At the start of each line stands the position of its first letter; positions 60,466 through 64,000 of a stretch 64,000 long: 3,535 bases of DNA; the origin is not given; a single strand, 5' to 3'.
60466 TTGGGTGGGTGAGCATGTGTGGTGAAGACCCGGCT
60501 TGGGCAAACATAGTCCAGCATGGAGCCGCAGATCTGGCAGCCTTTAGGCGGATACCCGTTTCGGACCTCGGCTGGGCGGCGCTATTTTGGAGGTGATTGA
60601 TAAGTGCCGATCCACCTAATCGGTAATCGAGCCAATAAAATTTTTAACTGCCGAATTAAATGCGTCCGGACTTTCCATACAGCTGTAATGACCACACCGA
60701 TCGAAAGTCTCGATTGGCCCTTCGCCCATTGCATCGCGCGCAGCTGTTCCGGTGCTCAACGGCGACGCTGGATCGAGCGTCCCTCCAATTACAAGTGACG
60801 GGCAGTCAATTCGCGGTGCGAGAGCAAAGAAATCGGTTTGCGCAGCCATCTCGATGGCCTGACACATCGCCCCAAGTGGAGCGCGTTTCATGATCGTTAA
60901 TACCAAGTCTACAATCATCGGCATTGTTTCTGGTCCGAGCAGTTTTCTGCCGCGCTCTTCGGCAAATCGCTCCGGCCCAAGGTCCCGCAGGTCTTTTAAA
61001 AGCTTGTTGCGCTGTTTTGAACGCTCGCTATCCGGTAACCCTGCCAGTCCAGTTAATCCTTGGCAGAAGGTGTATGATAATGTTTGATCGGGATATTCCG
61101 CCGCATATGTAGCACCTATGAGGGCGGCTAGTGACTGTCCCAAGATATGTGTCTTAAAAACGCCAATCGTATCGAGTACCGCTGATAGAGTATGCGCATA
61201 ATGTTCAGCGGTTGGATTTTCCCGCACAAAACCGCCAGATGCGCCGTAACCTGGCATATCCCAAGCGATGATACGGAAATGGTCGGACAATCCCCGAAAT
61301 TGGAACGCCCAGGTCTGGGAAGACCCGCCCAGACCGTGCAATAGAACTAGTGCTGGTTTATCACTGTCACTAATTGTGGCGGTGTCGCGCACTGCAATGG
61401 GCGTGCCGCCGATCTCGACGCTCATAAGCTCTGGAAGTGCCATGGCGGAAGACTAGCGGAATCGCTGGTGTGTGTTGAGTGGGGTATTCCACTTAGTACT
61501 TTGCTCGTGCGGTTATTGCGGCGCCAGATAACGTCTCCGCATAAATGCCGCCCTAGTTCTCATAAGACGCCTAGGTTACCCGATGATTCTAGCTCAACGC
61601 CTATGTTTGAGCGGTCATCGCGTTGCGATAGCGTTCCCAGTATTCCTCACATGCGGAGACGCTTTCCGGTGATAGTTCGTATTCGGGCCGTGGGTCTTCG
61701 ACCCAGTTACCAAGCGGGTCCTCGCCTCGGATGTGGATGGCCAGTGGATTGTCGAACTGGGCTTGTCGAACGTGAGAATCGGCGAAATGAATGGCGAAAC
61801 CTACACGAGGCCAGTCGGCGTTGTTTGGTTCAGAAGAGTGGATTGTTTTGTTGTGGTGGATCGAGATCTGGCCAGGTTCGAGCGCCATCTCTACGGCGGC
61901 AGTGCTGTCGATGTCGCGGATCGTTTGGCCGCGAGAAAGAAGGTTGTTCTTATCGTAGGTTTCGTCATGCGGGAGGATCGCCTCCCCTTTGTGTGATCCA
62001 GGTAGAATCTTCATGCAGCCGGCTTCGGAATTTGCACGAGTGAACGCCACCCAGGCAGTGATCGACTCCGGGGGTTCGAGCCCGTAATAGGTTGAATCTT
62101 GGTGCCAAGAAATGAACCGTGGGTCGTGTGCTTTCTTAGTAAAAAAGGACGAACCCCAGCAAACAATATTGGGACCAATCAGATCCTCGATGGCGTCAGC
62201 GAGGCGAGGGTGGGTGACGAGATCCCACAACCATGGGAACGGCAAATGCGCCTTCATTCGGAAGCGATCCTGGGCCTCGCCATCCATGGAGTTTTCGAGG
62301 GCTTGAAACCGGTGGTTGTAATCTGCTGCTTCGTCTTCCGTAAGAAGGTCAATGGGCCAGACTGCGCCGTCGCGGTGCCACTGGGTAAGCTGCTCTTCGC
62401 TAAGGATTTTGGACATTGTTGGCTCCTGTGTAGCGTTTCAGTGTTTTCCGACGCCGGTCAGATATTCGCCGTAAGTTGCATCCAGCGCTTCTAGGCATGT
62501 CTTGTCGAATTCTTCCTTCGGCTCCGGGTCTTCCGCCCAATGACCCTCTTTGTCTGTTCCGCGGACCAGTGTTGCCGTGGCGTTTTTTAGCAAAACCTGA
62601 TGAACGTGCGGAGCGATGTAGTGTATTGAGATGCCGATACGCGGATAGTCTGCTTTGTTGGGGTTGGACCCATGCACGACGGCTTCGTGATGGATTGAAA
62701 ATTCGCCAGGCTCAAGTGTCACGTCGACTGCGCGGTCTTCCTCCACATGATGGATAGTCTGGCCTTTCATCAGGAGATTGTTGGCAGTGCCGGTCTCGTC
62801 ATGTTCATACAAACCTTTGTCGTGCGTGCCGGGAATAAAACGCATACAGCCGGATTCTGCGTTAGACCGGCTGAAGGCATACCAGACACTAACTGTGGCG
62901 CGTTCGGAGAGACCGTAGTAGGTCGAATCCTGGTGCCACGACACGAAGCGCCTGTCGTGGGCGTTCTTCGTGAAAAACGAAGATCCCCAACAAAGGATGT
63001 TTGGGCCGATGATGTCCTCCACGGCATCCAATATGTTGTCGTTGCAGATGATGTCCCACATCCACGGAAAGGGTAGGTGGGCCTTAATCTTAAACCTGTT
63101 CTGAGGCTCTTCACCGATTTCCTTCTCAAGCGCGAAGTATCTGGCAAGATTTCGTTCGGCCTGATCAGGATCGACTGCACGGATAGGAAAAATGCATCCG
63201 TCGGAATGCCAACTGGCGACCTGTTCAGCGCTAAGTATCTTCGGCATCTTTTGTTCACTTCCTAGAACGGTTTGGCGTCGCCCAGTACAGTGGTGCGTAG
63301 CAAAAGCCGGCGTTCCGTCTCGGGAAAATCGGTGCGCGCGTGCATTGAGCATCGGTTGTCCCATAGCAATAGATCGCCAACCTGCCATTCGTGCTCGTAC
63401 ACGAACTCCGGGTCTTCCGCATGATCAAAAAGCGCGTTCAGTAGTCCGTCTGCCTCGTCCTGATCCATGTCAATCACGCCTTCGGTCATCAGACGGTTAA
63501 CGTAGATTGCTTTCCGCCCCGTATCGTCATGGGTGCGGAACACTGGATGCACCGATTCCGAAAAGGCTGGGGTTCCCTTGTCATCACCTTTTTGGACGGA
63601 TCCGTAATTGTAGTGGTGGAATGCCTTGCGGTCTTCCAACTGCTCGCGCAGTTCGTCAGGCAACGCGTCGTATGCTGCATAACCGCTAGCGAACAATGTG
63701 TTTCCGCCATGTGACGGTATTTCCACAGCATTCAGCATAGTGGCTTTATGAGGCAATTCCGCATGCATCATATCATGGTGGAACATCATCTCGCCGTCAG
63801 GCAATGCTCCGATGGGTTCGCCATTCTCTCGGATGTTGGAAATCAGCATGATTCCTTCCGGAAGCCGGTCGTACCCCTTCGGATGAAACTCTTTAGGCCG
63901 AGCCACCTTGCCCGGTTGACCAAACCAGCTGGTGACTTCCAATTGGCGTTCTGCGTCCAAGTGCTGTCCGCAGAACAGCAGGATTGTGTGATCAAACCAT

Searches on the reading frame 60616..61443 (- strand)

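Call 12: search_protein_families(library=pfam, proteins=[window:60616-61443:-], max_evalue=0.00001)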
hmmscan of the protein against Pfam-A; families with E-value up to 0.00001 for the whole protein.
window:60616-61443:- (275 aa): 4 families
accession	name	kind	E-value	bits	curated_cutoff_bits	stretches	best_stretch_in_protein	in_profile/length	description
PF00561.26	Abhydrolase_1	-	1.2e-20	74.7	25.8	1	30-136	1-108/245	alpha/beta hydrolase fold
PF12697.13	Abhydrolase_6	-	3.3e-17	64.3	26.3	1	32-264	1-216/217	Alpha/beta hydrolase family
PF12146.15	Hydrolase_4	-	2.7e-07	30.6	27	1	29-120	4-100/239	Serine aminopeptidase, S33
PF08386.16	Abhydrolase_4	-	9.7e-06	26.1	21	0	192-270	13-91/103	TAP-like protein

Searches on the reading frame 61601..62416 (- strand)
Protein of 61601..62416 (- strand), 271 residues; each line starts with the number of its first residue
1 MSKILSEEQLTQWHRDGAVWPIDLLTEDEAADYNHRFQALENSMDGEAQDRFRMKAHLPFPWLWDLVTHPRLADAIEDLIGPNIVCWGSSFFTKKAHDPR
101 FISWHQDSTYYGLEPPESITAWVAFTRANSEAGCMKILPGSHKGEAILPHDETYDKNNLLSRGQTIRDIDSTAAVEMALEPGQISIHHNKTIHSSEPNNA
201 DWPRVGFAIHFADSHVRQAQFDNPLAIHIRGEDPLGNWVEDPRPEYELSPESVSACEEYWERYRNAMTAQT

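Call 12: search_protein_families(library=pfam, proteins=[window:61601-62416:-], max_evalue=0.00001)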
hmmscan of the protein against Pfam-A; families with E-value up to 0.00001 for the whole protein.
window:61601-62416:- (271 aa): 1 family
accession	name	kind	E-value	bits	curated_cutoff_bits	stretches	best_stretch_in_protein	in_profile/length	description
PF05721.19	PhyH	-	8.2e-30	105.1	22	1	13-204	1-211/213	Phytanoyl-CoA dioxygenase (PhyH)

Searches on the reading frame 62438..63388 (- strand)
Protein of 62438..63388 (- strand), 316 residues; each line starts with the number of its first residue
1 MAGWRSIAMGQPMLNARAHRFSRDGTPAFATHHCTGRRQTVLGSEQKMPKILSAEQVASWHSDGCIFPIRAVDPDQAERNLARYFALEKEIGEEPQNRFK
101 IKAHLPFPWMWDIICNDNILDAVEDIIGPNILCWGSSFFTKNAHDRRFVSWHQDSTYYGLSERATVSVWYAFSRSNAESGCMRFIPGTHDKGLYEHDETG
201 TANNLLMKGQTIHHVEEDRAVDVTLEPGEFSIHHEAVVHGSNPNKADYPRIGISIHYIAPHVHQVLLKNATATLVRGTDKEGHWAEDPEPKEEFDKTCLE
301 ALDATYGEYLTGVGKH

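Call 12: search_protein_families(library=pfam, proteins=[window:62438-63388:-], max_evalue=0.00001)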
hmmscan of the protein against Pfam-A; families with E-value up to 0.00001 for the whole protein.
window:62438-63388:- (316 aa): 1 family
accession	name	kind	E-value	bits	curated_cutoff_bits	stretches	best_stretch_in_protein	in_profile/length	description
PF05721.19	PhyH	-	4.7e-25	89.6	22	1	109-251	60-212/213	Phytanoyl-CoA dioxygenase (PhyH)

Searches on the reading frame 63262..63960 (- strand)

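Call 12: search_protein_families(library=pfam, proteins=[window:63262-63960:-], max_evalue=0.00001)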
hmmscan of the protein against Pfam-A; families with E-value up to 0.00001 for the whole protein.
window:63262-63960:- (232 aa): 1 family
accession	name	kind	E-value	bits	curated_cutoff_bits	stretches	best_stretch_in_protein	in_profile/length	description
PF02668.22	TauD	-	2.7e-54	185.3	27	1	2-224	48-267/267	Taurine catabolism dioxygenase TauD, TfdA family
